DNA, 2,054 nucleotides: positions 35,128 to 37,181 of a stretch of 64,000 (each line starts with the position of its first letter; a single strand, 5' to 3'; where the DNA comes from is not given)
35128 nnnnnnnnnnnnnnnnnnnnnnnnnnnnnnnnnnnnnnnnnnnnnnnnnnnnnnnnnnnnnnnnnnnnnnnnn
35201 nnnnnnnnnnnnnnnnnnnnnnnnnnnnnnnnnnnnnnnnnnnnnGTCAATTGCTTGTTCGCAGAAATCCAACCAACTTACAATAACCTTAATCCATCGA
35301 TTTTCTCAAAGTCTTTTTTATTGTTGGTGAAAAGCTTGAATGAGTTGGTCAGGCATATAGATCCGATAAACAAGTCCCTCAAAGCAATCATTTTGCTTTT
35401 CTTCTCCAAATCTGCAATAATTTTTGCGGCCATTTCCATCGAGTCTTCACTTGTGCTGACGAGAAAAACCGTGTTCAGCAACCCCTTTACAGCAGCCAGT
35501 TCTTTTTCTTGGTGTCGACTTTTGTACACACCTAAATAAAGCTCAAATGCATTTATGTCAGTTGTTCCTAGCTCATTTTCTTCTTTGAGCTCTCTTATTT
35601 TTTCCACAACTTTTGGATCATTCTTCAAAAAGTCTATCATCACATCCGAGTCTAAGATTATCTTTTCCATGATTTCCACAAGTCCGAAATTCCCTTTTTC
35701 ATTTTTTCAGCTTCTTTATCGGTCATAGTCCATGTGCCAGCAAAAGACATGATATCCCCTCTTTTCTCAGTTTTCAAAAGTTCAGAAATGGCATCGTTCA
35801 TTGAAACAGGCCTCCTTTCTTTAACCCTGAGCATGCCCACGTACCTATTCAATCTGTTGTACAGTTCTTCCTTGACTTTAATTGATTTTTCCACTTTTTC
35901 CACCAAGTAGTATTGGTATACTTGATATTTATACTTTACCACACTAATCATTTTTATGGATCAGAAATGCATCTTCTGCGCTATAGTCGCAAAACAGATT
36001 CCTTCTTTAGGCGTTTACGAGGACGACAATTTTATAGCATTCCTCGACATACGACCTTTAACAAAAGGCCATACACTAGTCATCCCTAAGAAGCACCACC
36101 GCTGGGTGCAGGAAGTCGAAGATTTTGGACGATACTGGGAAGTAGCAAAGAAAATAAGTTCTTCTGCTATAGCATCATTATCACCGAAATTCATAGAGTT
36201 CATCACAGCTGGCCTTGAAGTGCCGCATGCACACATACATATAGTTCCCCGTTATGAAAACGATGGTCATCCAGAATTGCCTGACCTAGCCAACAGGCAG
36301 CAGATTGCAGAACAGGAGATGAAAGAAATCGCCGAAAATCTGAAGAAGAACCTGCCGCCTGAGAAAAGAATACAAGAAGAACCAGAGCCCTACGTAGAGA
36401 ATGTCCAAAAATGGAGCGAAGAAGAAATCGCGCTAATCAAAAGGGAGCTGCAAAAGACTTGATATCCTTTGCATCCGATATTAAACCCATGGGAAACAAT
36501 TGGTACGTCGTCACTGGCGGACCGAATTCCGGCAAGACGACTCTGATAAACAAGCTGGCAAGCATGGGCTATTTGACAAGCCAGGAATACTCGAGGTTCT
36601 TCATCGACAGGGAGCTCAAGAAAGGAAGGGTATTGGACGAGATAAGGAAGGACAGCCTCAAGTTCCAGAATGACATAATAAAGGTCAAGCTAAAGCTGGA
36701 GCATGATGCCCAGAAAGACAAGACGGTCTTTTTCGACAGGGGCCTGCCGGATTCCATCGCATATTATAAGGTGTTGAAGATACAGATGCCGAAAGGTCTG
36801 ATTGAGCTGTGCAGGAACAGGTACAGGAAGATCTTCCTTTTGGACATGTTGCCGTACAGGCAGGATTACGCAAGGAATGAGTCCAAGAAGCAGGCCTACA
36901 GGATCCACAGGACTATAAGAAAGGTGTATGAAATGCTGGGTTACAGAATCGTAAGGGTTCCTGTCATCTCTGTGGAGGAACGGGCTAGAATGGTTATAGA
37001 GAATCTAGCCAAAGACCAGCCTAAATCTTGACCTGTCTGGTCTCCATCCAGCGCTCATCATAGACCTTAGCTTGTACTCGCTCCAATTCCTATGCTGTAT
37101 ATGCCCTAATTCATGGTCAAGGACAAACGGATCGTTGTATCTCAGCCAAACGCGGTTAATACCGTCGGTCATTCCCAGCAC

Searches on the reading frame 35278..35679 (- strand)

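Call 48: search_protein_families(library=pfam, proteins=[window:35278-35679:-], max_evalue=0.01)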
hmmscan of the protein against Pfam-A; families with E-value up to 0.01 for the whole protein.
window:35278-35679:- (133 aa): 1 family
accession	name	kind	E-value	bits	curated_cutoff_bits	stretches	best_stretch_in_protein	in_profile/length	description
PF01850.27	PIN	-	1.1e-11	45.9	23.6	1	7-129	1-119/120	PIN domain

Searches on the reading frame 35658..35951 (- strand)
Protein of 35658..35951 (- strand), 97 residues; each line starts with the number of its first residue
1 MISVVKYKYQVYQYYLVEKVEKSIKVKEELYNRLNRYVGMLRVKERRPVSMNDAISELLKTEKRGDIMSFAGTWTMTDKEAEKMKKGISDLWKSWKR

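Call 48: search_protein_families(library=pfam, proteins=[window:35658-35951:-], max_evalue=0.01)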
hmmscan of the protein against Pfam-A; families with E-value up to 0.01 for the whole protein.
window:35658-35951:- (97 aa): 1 family
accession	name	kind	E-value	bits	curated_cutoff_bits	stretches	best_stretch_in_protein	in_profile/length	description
PF02697.20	VAPB_antitox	-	1.5e-06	29.3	27.9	1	22-91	1-64/69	Putative antitoxin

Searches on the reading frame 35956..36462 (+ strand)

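Call 72: search_protein_families(library=pfam, proteins=[window:35956-36462:+], max_evalue=0.001)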
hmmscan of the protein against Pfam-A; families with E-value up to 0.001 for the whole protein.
window:35956-36462:+ (168 aa): 2 families
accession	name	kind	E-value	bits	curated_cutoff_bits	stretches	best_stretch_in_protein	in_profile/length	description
PF01230.28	HIT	-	6.3e-19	68.9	21.5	1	13-101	2-97/98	HIT domain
PF11969.13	DcpS_C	-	1.2e-10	42.2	24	1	4-97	1-100/114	Scavenger mRNA decapping enzyme C-term binding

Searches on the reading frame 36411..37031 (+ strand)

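Call 46: search_protein_families(library=pfam, proteins=[window:36411-37031:+], max_evalue=0.001)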
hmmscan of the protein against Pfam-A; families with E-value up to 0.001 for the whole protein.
window:36411-37031:+ (206 aa): 1 family
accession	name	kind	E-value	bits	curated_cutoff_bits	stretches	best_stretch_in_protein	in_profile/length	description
PF13521.12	AAA_28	-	5.2e-36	124.8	27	1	32-191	2-164/164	AAA domain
